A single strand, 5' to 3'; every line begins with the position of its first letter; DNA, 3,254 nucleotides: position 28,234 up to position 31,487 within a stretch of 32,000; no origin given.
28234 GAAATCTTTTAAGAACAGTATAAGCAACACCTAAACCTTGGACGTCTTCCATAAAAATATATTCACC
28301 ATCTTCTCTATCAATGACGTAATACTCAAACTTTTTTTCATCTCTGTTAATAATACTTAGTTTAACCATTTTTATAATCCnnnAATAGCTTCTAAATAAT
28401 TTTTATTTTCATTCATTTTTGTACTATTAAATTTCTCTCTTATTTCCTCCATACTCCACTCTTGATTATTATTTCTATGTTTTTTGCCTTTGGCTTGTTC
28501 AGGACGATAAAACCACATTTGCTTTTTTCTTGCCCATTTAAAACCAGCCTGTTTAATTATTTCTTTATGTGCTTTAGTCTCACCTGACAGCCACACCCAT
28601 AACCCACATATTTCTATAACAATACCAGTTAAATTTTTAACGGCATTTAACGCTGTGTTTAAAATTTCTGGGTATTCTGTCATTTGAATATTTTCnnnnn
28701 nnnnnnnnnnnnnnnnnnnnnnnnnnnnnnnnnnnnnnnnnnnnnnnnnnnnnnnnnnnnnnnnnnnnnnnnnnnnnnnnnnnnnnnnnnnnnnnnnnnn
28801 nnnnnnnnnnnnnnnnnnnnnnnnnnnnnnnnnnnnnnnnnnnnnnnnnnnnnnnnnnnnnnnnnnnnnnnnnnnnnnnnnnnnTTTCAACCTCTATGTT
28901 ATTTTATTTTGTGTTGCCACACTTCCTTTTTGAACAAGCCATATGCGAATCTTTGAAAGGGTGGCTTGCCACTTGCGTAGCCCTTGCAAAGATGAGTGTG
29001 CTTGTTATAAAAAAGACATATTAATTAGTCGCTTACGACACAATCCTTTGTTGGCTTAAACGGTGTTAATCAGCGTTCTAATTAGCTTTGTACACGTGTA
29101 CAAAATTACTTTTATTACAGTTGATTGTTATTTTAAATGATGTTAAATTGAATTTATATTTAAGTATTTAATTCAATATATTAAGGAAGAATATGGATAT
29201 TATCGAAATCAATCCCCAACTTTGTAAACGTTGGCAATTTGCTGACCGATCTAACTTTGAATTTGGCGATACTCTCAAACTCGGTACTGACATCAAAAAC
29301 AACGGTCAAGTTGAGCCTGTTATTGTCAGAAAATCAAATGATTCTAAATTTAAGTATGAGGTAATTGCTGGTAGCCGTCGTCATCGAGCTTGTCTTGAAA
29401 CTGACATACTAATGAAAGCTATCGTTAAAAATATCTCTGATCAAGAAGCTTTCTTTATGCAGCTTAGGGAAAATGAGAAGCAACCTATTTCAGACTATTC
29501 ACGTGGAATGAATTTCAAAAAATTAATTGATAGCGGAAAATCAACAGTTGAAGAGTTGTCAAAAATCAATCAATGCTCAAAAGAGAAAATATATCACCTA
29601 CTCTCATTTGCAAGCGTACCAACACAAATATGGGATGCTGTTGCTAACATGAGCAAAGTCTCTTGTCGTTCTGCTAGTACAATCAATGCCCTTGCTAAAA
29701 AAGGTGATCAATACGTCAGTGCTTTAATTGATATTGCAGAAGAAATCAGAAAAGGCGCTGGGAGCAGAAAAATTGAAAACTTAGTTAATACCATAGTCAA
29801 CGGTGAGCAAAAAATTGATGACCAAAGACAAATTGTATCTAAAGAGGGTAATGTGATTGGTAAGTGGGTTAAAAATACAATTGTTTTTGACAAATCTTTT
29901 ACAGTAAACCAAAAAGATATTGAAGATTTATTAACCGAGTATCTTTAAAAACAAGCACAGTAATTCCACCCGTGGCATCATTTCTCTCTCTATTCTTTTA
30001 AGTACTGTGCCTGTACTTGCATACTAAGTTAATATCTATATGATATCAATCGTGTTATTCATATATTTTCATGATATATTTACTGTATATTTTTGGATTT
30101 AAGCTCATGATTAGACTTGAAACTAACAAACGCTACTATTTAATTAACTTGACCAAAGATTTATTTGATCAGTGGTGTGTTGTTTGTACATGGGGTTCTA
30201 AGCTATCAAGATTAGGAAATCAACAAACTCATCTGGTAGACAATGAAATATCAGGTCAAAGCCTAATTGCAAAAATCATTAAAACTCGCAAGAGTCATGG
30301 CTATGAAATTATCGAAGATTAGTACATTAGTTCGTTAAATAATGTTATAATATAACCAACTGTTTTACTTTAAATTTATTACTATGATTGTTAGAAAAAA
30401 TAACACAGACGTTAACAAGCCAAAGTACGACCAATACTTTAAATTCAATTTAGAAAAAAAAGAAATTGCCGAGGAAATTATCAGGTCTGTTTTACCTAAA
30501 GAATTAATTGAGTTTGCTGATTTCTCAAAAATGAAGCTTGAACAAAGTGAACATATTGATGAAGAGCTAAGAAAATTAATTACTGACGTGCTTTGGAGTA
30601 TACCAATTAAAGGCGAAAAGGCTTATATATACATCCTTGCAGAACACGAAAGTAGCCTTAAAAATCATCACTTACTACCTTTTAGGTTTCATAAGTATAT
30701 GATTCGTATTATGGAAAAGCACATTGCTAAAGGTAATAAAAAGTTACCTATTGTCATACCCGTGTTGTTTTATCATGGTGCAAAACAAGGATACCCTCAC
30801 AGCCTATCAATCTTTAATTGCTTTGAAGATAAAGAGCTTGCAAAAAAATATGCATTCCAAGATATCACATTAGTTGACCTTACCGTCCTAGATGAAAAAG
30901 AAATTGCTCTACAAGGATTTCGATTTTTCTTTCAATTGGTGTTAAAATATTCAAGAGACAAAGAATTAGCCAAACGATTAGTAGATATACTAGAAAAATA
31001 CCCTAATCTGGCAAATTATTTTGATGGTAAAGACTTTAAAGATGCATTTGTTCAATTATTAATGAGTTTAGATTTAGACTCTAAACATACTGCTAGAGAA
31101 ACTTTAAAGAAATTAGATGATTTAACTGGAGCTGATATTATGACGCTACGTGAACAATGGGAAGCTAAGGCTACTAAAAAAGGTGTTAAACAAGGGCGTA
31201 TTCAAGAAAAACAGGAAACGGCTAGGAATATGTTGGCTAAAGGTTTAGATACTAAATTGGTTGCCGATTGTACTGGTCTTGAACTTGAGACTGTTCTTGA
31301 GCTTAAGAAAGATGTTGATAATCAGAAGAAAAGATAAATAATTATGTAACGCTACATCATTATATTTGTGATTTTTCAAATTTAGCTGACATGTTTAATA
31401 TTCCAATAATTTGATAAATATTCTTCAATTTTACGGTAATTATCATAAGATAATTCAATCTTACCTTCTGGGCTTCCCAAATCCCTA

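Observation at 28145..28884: J-domain protein plus 74-aa partner as the oriT-proximal leading-region operon (possible hijack of recipient Hsp70)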

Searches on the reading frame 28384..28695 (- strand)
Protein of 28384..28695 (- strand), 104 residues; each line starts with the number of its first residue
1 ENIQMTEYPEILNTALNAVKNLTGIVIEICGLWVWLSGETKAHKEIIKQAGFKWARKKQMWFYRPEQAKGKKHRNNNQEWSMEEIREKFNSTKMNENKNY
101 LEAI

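Call 23: search_protein_families(library=pfam, proteins=[window:28384-28695:-], max_evalue=10)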
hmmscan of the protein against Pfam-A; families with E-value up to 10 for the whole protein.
seq(104 aa): 0 families

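Call 64: search_protein_representatives(protein=window:28384-28689:-)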
Query: 102 residues. Proteins with E-value up to 0.001 (for the whole library): 1723; up to 1e-10: 479; up to 1e-30: 0. The best 150 are listed.
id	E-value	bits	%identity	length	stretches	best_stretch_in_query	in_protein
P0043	1.0e-22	96.1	55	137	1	13-93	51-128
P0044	1.4e-22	95.8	52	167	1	4-93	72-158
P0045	8.5e-22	93.2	49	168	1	5-94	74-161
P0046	1.3e-21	92.7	51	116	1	5-92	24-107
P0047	1.7e-21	92.2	52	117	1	3-83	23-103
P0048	2.2e-21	91.9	49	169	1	2-85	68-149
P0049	3.2e-21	91.4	49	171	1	4-93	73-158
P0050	4.2e-21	91.0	50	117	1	9-92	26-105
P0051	6.6e-21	90.4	56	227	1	10-93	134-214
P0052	1.5e-20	89.2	50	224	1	5-91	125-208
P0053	4.6e-20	87.6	47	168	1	8-95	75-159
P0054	4.7e-20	87.6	51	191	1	4-92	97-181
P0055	9.8e-20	86.6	54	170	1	4-90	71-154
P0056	1.2e-19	86.3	49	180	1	10-92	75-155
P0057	2.4e-19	85.4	45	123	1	5-95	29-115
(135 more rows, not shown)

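Call 66: search_protein_families(library=pfam, alignment_id=A4, max_evalue=0.001)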
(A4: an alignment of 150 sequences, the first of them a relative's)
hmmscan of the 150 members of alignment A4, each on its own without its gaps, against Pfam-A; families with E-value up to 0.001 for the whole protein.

A. member 1, P0043 (137 aa): 0 families

B. families by the number of members that match (of 150 scanned): 5 families
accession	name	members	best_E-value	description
PF00226.36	DnaJ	89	1.4e-15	DnaJ domain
PF06114.19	Peptidase_M78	1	2.7e-07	IrrE N-terminal-like domain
PF19781.4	DUF6266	1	3.3e-06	Family of unknown function (DUF6266)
PF16087.11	DUF4817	1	0.00048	Helix-turn-helix domain (DUF4817)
PF07093.16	SGT1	1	0.00082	SGT1 protein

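Call 111: search_protein_families(library=padloc, alignment_id=A4, max_evalue=0.01)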
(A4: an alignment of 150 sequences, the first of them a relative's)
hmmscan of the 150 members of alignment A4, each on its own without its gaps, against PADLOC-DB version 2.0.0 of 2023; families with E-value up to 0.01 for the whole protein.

A. member 1, P0043 (137 aa): 1 family
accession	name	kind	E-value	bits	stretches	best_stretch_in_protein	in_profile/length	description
PDLC00616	ZorC1|ZorC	-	0.00035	17.4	1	67-100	540-573/575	EH signature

B. families by the number of members that match (of 150 scanned): 20 families
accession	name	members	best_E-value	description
PDLC00616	ZorC1|ZorC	52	7.1e-06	EH signature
PDLC03795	RTasSLATT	2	0.0022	DRT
PDLC04141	capP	1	2.4e-31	capP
PDLC03944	RmrA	1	4.9e-06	-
PDLC03954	RmrA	1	6.2e-06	-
PDLC04776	PDC-M69B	1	2.4e-05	-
PDLC03945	RmrA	1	3.7e-05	-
PDLC03819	RTasSLATT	1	0.00011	DRT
PDLC03947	RmrA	1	0.00041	-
PDLC01327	Cas8b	1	0.00066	CAS-I-B; effector_LS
PDLC04981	PDC-S26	1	0.0018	-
PDLC03949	RmrA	1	0.0026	-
PDLC00726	Effector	1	0.0031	4TM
PDLC00965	Cas8a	1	0.0042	"CRISPR-associated protein Cas8a1/Csx13, MYXAN subtype, C-terminal region"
PDLC04788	PDC-S01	1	0.0049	-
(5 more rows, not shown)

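Call 113: find_homologous_proteins(query=A9, max_evalue=0.001)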
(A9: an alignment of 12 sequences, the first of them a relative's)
Query A9 (12 sequences) (100 aa, profile of the alignment): 2436 proteins with E <= 0.001 among 2984 candidates; the best 120 are listed.
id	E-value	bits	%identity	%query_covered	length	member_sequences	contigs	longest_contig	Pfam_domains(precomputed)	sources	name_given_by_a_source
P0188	5.5e-32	127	37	84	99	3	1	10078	-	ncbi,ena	-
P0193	2.8e-31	125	57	93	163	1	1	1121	PF00226.37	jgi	jgi:DnaJ domain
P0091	4.0e-31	125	100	100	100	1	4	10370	-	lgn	-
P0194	1.1e-30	123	55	96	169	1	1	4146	PF00226.37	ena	-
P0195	1.3e-30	123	37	86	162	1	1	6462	PF00226.37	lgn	-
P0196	1.4e-30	123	35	94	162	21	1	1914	PF00226.37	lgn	-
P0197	1.4e-30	123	58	83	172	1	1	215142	PF00226.37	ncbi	ncbi:MAG: J domain-containing protein [Cellvibrionaceae bacterium]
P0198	1.6e-30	123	38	95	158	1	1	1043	PF00226.37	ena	-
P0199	1.7e-30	122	38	91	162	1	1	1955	PF00226.37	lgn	-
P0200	1.8e-30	122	43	77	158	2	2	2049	-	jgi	-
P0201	1.9e-30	122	35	94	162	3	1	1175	PF00226.37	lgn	-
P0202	2.5e-30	122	47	87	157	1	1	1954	PF00226.37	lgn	-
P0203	2.7e-30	122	51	85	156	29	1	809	PF00226.37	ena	-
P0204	2.8e-30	122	34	94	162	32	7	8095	PF00226.37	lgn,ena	-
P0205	3.4e-30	122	46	83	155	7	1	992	PF00226.37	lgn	-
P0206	3.8e-30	121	50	89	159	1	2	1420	PF00226.37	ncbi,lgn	-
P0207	4.1e-30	121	48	88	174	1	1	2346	PF00226.37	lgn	-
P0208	5.5e-30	121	78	95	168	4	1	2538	PF00226.37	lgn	-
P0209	5.7e-30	121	47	97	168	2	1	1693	PF00226.37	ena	-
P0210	5.9e-30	121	47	84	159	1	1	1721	PF00226.37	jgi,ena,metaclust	metaclust:\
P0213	6.7e-30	121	54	83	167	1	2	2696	PF00226.37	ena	-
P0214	6.7e-30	121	77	90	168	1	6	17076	PF00226.37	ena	-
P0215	7.0e-30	121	45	88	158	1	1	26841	PF00226.37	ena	-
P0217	7.7e-30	120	38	92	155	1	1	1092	PF00226.37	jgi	jgi:hypothetical protein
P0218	8.0e-30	120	50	94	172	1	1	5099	PF00226.37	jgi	-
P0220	8.8e-30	120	75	97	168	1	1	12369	PF00226.37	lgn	-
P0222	1.2e-29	120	53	91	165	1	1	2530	PF00226.37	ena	-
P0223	1.3e-29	120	36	94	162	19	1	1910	PF00226.37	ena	-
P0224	1.3e-29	120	52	82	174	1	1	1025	PF00226.37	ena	-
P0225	1.3e-29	120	51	96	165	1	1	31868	PF00226.37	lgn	-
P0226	1.3e-29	120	38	79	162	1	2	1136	PF00226.37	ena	-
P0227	1.5e-29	119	34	93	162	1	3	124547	PF00226.37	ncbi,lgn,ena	-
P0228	1.5e-29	119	71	98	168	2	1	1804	PF00226.37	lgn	-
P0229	1.6e-29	119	75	97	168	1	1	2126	PF00226.37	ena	-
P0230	1.6e-29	119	39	88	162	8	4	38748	PF00226.37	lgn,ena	-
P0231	1.7e-29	119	43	89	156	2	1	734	PF00226.37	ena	-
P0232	1.8e-29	119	52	83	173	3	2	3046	PF00226.37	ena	-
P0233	1.9e-29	119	53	91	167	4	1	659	PF00226.37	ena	-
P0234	2.0e-29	119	37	94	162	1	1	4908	PF00226.37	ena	-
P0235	2.1e-29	119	48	89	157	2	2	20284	PF00226.37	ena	-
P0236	2.1e-29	119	41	80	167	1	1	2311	PF00226.37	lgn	-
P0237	2.2e-29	119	56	90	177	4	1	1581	PF00226.37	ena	-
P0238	2.8e-29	119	35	94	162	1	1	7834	PF00226.37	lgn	-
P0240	2.8e-29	119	35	93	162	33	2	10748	PF00226.37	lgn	-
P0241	2.8e-29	119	77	90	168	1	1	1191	PF00226.37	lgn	-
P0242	2.9e-29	119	42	91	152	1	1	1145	PF00226.37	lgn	-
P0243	3.0e-29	119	52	82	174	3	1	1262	PF00226.37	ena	-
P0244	3.1e-29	118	36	94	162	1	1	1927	PF00226.37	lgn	-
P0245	3.2e-29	118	33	93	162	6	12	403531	PF00226.37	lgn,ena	-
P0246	3.2e-29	118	47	96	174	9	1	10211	PF00226.37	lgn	-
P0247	3.2e-29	118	47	89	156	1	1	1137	PF00226.37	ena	-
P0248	3.2e-29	118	53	96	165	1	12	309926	PF00226.37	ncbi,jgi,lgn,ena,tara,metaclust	tara:strand:+ start:1634 stop:2131 length:498 start_codon:yes stop_codon:yes gene_type:complete|meta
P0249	4.1e-29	118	52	96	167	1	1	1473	PF00226.37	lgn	-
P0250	4.1e-29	118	47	95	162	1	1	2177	PF00226.37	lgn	-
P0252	4.1e-29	118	76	97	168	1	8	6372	PF00226.37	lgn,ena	-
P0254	4.2e-29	118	47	83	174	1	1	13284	PF00226.37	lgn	-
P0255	4.2e-29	118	43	88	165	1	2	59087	PF00226.37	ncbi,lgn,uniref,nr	ncbi:DnaJ domain-containing protein [Sporomusa sphaeroides]|uniref:Chaperone protein DnaJ n=1 Tax=Sp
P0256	4.2e-29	118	53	92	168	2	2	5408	PF00226.37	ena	-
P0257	4.3e-29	118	67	98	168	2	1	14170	PF00226.37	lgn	-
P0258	4.3e-29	118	52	92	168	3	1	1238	PF00226.37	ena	-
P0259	4.5e-29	118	47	89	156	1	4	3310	PF00226.37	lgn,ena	-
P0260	4.6e-29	118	54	97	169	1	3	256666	PF00226.37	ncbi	ncbi:MAG: J domain-containing protein [Alphaproteobacteria bacterium]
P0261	4.7e-29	118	47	97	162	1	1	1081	PF00226.37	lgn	-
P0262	4.8e-29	118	38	93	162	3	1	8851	PF00226.37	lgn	-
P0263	4.8e-29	118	50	96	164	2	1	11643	PF00226.37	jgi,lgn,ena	jgi:hypothetical protein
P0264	4.9e-29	118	57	82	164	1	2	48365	PF00226.37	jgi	jgi:DnaJ-class molecular chaperone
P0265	4.9e-29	118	52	82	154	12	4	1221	PF00226.37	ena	-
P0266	5.0e-29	118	69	98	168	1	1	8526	PF00226.37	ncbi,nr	ncbi:MAG: J domain-containing protein [Bdellovibrionales bacterium]|nr:J domain-containing protein [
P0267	5.1e-29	118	73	99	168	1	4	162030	PF00226.37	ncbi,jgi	jgi:curved DNA-binding protein CbpA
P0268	5.1e-29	118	44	94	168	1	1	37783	PF00226.37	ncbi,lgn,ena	-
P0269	5.2e-29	118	75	91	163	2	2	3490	PF00226.37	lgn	-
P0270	5.2e-29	118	78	98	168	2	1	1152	PF00226.37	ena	-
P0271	5.2e-29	118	47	97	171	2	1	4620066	PF00226.37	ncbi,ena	-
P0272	5.2e-29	118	71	99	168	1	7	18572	PF00226.37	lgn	-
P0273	5.6e-29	118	75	97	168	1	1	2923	PF00226.37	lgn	-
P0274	5.6e-29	118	36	94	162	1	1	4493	PF00226.37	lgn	-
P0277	5.9e-29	118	39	92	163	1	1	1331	PF00226.37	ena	-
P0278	6.0e-29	118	53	93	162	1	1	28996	PF00226.37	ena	-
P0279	6.1e-29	118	52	83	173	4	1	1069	PF00226.37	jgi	-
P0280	6.3e-29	117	75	97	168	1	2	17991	PF00226.37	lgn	-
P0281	6.5e-29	117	37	91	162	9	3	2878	PF00226.37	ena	-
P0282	6.6e-29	117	75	97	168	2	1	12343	PF00226.37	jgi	jgi:curved DNA-binding protein CbpA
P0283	6.7e-29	117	41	80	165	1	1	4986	PF00226.37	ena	-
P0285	6.8e-29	117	49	94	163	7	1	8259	PF00226.37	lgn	-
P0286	7.0e-29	117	50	97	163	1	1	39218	PF00226.37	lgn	-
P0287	7.0e-29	117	37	81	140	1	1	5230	PF00226.37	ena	-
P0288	7.2e-29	117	40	83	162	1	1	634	PF00226.37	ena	-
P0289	7.2e-29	117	35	88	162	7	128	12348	PF00226.37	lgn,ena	-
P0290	7.3e-29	117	35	94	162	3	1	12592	PF00226.37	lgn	-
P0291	7.5e-29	117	51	98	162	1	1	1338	PF00226.37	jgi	jgi:curved DNA-binding protein CbpA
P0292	7.6e-29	117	52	93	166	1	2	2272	PF00226.37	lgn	-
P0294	8.0e-29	117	49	95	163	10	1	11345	PF00226.37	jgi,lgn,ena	-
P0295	8.0e-29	117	48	93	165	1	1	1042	PF00226.37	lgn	-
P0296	8.0e-29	117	36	94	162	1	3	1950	PF00226.37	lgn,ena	-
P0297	8.0e-29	117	53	87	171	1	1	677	PF00226.37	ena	-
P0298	8.1e-29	117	58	88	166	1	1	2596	PF00226.37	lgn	-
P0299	8.2e-29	117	40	80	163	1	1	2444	PF00226.37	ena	-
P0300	8.3e-29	117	68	99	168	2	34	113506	PF00226.37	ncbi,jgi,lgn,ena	-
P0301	8.7e-29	117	36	86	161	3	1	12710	PF00226.37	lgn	-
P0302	8.8e-29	117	54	98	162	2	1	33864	PF00226.37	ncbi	-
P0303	8.8e-29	117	44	93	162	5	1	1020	PF00226.37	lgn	-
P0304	8.8e-29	117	48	97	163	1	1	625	PF00226.37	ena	-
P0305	9.0e-29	117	74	98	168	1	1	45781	PF00226.37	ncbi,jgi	-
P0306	9.0e-29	117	33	94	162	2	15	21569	PF00226.37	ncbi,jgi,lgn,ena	-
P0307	9.6e-29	117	35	94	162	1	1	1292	PF00226.37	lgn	-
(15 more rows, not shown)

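Call 114: search_solved_structures(query=A9, max_evalue=10, show_alignments=3)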
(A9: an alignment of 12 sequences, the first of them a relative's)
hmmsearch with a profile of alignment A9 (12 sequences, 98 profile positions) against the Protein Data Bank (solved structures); distinct sequences matched with E-value up to 10: 2.
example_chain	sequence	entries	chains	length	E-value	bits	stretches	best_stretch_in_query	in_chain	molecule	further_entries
8fa3_A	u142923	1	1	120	0.23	14.5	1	7-79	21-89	Asparagine--tRNA ligase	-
2vqc_A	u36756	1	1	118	1.5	11.9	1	47-91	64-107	HYPOTHETICAL 13.2 KDA PROTEIN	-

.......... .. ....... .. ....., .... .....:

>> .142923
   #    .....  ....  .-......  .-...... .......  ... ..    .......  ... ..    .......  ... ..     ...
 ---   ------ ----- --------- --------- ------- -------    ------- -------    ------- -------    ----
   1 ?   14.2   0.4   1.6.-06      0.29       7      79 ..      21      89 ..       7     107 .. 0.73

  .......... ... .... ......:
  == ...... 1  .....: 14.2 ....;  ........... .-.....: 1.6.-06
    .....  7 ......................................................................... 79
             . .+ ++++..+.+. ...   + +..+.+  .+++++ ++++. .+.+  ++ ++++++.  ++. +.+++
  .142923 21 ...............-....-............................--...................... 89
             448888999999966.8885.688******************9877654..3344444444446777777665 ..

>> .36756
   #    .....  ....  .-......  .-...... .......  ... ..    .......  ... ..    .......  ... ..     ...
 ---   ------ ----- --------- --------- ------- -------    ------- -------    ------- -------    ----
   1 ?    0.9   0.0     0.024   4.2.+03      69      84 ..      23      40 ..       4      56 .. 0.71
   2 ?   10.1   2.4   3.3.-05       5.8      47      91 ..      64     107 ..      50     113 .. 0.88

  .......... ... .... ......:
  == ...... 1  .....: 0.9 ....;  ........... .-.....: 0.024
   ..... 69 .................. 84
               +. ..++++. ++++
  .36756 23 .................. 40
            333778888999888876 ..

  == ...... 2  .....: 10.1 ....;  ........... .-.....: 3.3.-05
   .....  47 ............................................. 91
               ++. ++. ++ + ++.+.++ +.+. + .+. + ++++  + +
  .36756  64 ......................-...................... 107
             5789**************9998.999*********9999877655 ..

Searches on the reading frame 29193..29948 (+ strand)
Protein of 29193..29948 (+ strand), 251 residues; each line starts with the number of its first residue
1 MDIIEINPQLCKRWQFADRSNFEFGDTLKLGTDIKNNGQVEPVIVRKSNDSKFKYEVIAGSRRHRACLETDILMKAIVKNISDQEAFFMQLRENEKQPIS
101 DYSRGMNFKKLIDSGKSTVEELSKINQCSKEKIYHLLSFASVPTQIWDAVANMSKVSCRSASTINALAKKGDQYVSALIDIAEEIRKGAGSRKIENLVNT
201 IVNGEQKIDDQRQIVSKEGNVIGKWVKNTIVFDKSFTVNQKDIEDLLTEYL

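Call 4: search_protein_families(library=pfam, proteins=[window:29193-29948:+], max_evalue=0.01)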
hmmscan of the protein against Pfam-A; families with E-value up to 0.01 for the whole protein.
window:29193-29948:+ (251 aa): 1 family
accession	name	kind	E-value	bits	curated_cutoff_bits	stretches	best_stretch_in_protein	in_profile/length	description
PF02195.25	ParB_N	-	5.1e-13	49.3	26.3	1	4-94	4-93/95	ParB N-terminal domain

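Call 6: search_protein_families(library=ncbifam, proteins=[window:29193-29948:+], max_evalue=0.01)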
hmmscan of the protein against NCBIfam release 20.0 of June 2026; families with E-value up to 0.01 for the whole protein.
window:29193-29948:+ (251 aa): 6 families
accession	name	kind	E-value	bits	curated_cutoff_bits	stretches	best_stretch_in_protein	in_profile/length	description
TIGR00180.1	parB_part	domain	3.6e-31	108.4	58.45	1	3-173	5-177/186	ParB/RepB/Spo0J family partition protein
TIGR03454.1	partition_RepB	equivalog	4.8e-22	78.7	201.5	1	2-229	63-293/325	plasmid partitioning protein RepB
TIGR04285.1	nucleoid_noc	exception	4.5e-16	59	315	1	15-215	14-208/255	nucleoid occlusion protein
TIGR03734.1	PRTRC_parB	hypoth_equivalog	5.4e-12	45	278.6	1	25-132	15-126/555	PRTRC system ParB family protein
NF010252.0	PRK13698.1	equivalog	1.1e-11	44.3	274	1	37-229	99-293/323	ParB/RepB/Spo0J family plasmid partition protein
NF010440.0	PRK13866.1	equivalog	1e-09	38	522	1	7-155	69-219/336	plasmid partitioning protein RepB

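Call 105: search_protein_families(library=padloc, proteins=[window:29193-29948:+], max_evalue=0.01)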
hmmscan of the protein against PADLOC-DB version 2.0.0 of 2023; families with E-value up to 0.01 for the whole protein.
window:29193-29948:+ (251 aa): 0 families

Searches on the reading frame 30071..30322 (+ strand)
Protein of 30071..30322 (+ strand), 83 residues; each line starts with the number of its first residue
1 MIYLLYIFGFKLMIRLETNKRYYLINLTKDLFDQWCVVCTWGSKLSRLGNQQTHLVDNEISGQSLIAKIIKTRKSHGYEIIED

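Call 4: search_protein_families(library=pfam, proteins=[window:30071-30322:+], max_evalue=0.01)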
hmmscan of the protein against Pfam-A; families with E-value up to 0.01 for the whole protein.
window:30071-30322:+ (83 aa): 1 family
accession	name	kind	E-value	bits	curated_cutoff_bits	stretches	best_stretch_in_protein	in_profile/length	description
PF05406.20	WGR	-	4.8e-06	27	22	1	18-79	13-73/79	WGR domain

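Call 105: search_protein_families(library=padloc, proteins=[window:30071-30322:+], max_evalue=0.01)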
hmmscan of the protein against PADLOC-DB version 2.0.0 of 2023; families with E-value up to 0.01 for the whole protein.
window:30071-30322:+ (83 aa): 0 families

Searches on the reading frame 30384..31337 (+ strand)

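Call 4: search_protein_families(library=pfam, proteins=[window:30384-31337:+], max_evalue=0.01)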
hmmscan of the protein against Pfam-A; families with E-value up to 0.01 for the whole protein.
window:30384-31337:+ (317 aa): 1 family
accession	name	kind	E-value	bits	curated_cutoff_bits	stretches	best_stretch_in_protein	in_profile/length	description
PF04754.18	Transposase_31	-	1.9e-47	162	21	1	14-204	2-193/203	Putative transposase, YhgA-like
